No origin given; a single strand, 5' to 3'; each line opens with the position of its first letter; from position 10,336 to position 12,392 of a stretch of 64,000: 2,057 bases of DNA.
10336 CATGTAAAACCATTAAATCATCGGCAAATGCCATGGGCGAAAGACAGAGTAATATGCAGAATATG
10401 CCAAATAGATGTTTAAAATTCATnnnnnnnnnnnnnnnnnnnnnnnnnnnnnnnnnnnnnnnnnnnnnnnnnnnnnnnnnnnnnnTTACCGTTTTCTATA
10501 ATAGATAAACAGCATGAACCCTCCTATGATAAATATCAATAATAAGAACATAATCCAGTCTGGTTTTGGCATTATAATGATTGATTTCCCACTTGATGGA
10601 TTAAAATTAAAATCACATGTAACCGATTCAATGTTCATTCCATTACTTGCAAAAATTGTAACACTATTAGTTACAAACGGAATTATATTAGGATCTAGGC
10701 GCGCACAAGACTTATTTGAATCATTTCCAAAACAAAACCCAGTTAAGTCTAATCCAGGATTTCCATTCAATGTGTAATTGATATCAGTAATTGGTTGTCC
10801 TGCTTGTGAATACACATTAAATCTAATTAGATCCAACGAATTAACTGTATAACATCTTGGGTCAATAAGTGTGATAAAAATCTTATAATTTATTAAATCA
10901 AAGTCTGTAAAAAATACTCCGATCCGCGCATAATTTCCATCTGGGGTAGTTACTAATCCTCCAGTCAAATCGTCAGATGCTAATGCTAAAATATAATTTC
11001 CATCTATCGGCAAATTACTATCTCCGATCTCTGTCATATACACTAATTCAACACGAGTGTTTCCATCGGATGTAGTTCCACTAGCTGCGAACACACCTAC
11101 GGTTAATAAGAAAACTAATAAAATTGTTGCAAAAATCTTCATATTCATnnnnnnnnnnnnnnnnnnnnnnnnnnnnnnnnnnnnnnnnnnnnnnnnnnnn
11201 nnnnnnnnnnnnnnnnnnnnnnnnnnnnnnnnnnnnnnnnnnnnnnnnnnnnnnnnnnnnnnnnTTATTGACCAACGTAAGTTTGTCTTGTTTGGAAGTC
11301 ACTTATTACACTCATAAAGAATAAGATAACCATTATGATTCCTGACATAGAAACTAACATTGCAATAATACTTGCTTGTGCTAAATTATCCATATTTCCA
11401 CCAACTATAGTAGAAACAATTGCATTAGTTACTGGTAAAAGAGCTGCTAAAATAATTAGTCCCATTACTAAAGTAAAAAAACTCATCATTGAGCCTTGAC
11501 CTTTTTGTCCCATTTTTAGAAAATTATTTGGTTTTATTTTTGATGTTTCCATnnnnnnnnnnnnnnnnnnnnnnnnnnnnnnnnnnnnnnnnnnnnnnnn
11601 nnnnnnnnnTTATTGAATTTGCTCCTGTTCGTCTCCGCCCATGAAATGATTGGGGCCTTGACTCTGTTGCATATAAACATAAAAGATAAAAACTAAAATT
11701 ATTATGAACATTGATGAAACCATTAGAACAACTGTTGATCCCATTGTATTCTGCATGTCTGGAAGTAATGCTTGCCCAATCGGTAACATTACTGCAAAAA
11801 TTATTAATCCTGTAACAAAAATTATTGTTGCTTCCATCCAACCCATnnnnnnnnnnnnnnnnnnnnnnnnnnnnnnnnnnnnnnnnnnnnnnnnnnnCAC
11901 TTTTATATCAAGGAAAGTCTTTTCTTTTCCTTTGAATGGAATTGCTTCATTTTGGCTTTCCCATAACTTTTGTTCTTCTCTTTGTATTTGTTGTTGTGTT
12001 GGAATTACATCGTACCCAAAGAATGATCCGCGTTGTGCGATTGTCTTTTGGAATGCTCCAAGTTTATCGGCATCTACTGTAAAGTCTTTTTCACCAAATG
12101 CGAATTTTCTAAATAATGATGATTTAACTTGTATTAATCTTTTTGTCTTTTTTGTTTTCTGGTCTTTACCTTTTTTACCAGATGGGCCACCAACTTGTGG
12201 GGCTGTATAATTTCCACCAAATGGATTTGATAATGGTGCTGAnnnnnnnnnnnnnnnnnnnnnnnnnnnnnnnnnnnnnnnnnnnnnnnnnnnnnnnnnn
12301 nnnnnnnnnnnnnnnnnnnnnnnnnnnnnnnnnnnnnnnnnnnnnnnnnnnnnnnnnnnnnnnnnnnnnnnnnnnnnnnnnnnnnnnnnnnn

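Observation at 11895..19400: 2501-aa giant protein with an embedded NUDIX hydrolase motif, tape-measure-like Gly/Ala hydrophobic segments and a tandem ~460-bp coding repeat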

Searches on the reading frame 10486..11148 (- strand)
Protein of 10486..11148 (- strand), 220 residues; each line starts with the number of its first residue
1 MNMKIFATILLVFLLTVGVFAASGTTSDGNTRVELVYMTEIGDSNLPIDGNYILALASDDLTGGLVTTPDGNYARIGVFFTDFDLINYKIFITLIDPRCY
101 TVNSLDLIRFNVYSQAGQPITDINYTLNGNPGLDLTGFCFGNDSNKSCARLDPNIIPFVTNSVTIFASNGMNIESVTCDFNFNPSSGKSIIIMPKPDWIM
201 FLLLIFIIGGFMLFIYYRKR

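Call 5: search_protein_families(library=pfam, proteins=[window:10486-11148:-], max_evalue=0.01)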
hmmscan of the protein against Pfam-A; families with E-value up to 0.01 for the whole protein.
window:10486-11148:- (220 aa): 0 families

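Call 6: search_protein_families(library=phrogs, proteins=[window:10486-11148:-], max_evalue=0.001)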
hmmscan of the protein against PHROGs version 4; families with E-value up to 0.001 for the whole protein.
window:10486-11148:- (220 aa): 0 families

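Call 75: search_protein_families(library=phrogs, proteins=[window:10486-11148:-], max_evalue=1)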
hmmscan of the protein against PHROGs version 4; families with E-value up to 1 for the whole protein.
window:10486-11148:- (220 aa): 0 families

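Call 76: search_protein_families(library=pfam, proteins=[window:10486-11148:-], max_evalue=1)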
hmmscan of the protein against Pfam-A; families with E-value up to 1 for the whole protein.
window:10486-11148:- (220 aa): 2 families
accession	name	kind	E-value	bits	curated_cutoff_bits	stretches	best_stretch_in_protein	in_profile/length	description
PF09247.16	TBP-binding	-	0.25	12.1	25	1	129-142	7-20/60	TATA box-binding protein binding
PF24612.2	Ig_TgrO1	-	0.69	10.6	27.9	1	134-194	14-71/81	TgrO1-like, immunoglobulin-like domain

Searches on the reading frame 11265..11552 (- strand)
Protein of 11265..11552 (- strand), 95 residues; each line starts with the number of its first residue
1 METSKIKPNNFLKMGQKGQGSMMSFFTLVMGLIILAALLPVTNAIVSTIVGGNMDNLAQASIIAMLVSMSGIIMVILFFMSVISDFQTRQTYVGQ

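Call 75: search_protein_families(library=phrogs, proteins=[window:11265-11552:-], max_evalue=1)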
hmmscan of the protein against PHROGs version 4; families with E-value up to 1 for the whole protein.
window:11265-11552:- (95 aa): 1 family
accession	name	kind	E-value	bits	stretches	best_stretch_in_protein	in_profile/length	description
phrog_13405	-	moron, auxiliary metabolic gene and host takeover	0.0071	17.9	1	30-95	46-110/115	membrane protein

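Call 76: search_protein_families(library=pfam, proteins=[window:11265-11552:-], max_evalue=1)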
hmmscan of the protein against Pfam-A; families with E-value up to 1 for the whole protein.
window:11265-11552:- (95 aa): 6 families
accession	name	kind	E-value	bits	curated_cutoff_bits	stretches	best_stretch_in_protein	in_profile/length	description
PF06686.16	SpoIIIAC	-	0.0021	18.6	24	2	16-49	20-53/56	Stage III sporulation protein AC/AD protein family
PF04893.22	Yip1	-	0.0024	18.2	28.6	1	15-84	14-80/173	Yip1 domain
PF14015.11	DUF4231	-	0.016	16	24.7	1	19-79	10-63/103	Protein of unknown function (DUF4231)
PF18179.6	SUa-2TM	-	0.086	12.6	25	1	32-83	25-77/279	SMODS- and Ubiquitin system-associated 2TM effector domain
PF20693.3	YobI-ATPase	-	0.097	12.6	27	1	2-90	85-173/363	YobI-like P-loop NTPase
PF20485.3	DUF6724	-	0.2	11.9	27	1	69-93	22-44/64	Family of unknown function (DUF6724)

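Call 77: search_dna_similar(query=window:11265-11552:-, collection=phages, mode=protein, max_evalue=10, max_rows=15)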
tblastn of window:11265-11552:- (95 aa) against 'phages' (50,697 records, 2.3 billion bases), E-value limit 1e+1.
No match.

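Call 90: search_solved_structures(query=A6, max_evalue=10)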
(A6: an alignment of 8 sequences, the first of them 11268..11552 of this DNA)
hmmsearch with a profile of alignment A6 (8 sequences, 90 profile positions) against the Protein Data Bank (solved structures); distinct sequences matched with E-value up to 10: 0.

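Call 110: find_related_loci(query=A6, collection=viral_contigs, flank=10000)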
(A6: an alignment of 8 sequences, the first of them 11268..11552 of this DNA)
Query A6 (95 aa) in viral_contigs; peptide patterns used: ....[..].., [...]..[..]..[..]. (x = any residue, [..] = any of these).
439 stretches matched a pattern, but none encodes a relative of the query by tblastn (E <= 1e-3).

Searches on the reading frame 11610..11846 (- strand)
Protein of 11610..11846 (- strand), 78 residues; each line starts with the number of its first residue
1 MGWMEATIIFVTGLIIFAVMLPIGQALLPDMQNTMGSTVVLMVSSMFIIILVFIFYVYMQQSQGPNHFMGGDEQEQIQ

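Call 75: search_protein_families(library=phrogs, proteins=[window:11610-11846:-], max_evalue=1)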
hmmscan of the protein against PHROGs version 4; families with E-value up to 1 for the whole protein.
window:11610-11846:- (78 aa): 3 families
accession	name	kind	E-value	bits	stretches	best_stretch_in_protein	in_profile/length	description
phrog_9289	-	unknown function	0.00083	20.7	1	8-66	22-80/160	-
phrog_15755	-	unknown function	0.099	13.8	1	34-61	3-30/132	-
phrog_31112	-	unknown function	0.2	12.9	1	40-69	8-37/78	-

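Call 76: search_protein_families(library=pfam, proteins=[window:11610-11846:-], max_evalue=1)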
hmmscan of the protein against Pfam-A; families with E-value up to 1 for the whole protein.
window:11610-11846:- (78 aa): 4 families
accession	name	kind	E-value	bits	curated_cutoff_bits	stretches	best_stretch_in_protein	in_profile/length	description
PF06271.18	RDD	-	0.22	12.2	24.1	1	8-62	17-70/137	RDD family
PF04530.17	Viral_Beta_CD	-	0.57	11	23.4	1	35-63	49-76/123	Viral Beta C/D like family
PF04246.17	RseC_MucC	-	0.79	10.1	24.4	1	5-62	66-117/130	Positive regulator of sigma(E), RseC/MucC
PF25184.1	YxzE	-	0.93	11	40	0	41-63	3-25/65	YxzE-like putative bacteriocin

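Call 78: search_dna_similar(query=window:11610-11846:-, collection=phages, mode=protein, max_evalue=10, max_rows=15)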
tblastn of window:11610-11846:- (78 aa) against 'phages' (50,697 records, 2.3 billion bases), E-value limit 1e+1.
No match.

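Call 91: search_solved_structures(query=A7, max_evalue=10)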
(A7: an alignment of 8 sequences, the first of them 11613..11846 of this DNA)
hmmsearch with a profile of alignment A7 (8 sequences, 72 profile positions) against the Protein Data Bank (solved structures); distinct sequences matched with E-value up to 10: 0.

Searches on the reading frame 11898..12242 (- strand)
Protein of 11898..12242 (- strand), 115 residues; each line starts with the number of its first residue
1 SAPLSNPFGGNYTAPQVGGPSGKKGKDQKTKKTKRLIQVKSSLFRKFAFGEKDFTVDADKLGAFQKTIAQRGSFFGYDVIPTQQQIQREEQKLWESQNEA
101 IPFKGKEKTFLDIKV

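Call 29: find_homologous_proteins(query=A1, max_evalue=0.01)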
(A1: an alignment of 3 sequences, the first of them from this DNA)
Query A1 (3 sequences) (115 aa, profile of the alignment): 1 proteins with E <= 0.01 among 113 candidates.
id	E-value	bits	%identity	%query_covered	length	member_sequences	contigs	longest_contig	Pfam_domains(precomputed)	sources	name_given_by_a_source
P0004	1.9e-29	120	54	88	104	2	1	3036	-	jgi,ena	-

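Call 30: find_related_loci(query=A1, collection=genome_contigs, flank=10000)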
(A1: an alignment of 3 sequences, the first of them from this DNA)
Query A1 (115 aa) in genome_contigs; peptide patterns used: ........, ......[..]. (x = any residue, [..] = any of these).
128 stretches matched a pattern, but none encodes a relative of the query by tblastn (E <= 1e-3).

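Call 31: find_related_loci(query=A1, collection=viral_contigs, flank=10000)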
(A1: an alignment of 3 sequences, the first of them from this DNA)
Query A1 (115 aa) in viral_contigs; peptide patterns used: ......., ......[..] (x = any residue, [..] = any of these).
95 stretches matched a pattern, but none encodes a relative of the query by tblastn (E <= 1e-3).

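Call 32: find_related_loci(query=A1, collection=metagenome_contigs, flank=10000)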
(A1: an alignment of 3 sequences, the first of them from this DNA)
Query A1 (115 aa) in metagenome_contigs; peptide patterns used: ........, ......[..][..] (x = any residue, [..] = any of these).
599 stretches matched a pattern (row limit reached: there are more); 18 encode a relative of the query (tblastn E <= 1e-3); 18 distinct loci.
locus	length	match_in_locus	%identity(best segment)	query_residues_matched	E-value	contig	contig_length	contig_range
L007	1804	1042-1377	73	5-115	9e-49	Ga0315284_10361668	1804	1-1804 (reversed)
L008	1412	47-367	71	10-115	3e-47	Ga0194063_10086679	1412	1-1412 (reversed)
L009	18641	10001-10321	64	10-115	3e-39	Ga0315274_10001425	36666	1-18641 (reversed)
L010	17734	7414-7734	64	10-115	3e-39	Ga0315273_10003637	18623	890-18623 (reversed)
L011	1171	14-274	63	28-115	3e-32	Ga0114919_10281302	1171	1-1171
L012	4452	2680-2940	59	28-115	2e-30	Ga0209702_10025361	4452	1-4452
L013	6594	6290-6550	58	28-115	2e-29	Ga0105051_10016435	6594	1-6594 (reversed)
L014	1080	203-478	57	23-115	3e-30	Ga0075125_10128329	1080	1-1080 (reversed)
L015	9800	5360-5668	54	15-115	3e-29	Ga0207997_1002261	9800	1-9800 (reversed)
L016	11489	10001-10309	53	15-115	1e-28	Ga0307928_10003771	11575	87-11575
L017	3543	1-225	62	40-115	2e-27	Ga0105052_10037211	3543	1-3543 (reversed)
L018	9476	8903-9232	48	3-115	8e-27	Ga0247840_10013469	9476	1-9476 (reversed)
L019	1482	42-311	54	25-115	5e-26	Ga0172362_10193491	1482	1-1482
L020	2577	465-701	56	36-115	4e-25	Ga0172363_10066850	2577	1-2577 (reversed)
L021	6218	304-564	49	12-92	3e-22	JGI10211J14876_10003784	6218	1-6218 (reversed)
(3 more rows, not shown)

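Call 57: search_protein_families(library=pfam, proteins=[L013:1097-6550:+, L016:6101-10309:+], max_evalue=0.01)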
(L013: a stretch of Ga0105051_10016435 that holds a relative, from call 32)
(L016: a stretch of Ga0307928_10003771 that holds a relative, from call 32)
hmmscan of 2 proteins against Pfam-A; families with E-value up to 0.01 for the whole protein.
L013:1097-6550:+ (1818 aa): 1 family
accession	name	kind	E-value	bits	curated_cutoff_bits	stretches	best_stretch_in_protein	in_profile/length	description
PF21724.2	DUF6861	-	0.00016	21.7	28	1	652-701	27-78/194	Family of unknown function (DUF6861)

L016:6101-10309:+ (1403 aa): 0 families

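Call 87: predict_structure(alignment_id=A5)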
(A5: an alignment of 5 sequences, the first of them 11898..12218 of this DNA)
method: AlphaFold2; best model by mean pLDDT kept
length: 107 residues; sequences in the alignment: 5
mean_pLDDT: 54.5   pTM: 0.25
mean pLDDT of the five models: 54.5, 52.9, 50.2, 49.8, 45.3
residues with pLDDT >= 90: 0; 70-90: 10; 50-70: 63; < 50: 34
segments of 3 or more residues with pLDDT < 50: 1-4, 10-12, 20-22, 27-31, 45-47, 66-70, 103-107
pLDDT, mean of each block of 10 residues (from residue 1): 49 48 50 53 50 58 51 68 69 56 46
secondary structure, 60 per line:
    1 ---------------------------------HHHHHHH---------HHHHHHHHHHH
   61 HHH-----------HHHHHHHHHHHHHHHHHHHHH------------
elements in order: H34-40 H50-63 H75-95
